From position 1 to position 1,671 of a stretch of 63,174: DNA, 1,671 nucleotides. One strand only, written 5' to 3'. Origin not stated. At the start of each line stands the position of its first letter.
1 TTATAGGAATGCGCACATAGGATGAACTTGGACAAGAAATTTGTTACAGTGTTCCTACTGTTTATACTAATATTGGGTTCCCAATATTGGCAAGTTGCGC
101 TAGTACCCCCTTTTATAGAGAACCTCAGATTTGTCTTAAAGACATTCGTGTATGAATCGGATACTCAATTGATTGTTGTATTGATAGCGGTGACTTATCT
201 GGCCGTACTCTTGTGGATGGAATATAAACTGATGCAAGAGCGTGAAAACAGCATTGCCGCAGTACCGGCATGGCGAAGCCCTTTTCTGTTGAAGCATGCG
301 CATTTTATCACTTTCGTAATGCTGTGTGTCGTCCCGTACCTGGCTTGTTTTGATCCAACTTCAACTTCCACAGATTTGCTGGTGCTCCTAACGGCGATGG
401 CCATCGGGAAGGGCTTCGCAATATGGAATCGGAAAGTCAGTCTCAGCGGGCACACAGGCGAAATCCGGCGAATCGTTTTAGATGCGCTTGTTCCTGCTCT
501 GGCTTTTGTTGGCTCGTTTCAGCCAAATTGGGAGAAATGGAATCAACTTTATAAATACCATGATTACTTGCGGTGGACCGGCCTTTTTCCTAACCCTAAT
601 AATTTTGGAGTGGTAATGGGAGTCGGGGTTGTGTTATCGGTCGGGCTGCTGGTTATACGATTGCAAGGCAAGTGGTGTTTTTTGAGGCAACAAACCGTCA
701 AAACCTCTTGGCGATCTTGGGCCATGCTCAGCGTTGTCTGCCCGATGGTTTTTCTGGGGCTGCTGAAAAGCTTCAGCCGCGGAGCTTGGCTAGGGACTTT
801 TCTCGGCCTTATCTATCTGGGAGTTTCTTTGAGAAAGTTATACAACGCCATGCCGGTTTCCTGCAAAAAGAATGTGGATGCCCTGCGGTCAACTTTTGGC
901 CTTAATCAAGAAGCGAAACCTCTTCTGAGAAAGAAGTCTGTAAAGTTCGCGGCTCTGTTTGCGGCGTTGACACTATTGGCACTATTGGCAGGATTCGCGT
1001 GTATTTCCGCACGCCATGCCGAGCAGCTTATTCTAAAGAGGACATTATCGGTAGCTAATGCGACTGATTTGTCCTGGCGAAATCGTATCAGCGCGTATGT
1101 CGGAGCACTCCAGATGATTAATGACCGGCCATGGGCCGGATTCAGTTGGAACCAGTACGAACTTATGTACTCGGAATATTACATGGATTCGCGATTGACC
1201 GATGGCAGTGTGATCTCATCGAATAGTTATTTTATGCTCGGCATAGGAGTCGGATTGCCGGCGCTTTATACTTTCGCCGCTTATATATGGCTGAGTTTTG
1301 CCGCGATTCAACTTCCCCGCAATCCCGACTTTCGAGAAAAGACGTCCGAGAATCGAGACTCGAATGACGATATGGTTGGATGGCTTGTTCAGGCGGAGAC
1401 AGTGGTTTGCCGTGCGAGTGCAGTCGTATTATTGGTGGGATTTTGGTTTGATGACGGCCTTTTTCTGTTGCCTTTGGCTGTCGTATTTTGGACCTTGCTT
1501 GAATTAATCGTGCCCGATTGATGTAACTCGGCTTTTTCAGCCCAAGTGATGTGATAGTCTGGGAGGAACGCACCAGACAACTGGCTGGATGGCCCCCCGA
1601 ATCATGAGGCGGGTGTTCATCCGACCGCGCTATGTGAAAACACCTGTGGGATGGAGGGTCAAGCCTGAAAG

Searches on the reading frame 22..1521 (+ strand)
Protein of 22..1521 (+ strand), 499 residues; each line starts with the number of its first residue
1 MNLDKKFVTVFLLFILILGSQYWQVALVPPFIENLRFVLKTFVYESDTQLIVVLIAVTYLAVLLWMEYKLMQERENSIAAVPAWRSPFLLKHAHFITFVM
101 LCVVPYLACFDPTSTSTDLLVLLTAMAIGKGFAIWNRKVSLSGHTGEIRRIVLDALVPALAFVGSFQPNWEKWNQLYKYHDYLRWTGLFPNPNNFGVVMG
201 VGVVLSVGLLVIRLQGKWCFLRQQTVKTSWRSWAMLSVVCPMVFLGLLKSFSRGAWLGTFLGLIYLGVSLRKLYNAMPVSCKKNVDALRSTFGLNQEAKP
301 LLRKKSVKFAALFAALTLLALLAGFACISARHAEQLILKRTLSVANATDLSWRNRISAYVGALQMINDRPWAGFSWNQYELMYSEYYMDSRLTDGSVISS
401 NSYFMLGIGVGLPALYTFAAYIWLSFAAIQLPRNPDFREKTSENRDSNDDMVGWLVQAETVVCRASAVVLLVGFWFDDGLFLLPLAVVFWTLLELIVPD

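Call 10: search_protein_families(library=pfam, proteins=[window:22-1521:+], max_evalue=0.001)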
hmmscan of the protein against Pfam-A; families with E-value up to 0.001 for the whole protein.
window:22-1521:+ (499 aa): 1 family
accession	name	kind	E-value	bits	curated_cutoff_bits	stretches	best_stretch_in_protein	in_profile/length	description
PF04932.20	Wzy_C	-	1.5e-08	35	31.7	1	243-418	6-148/149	O-Antigen ligase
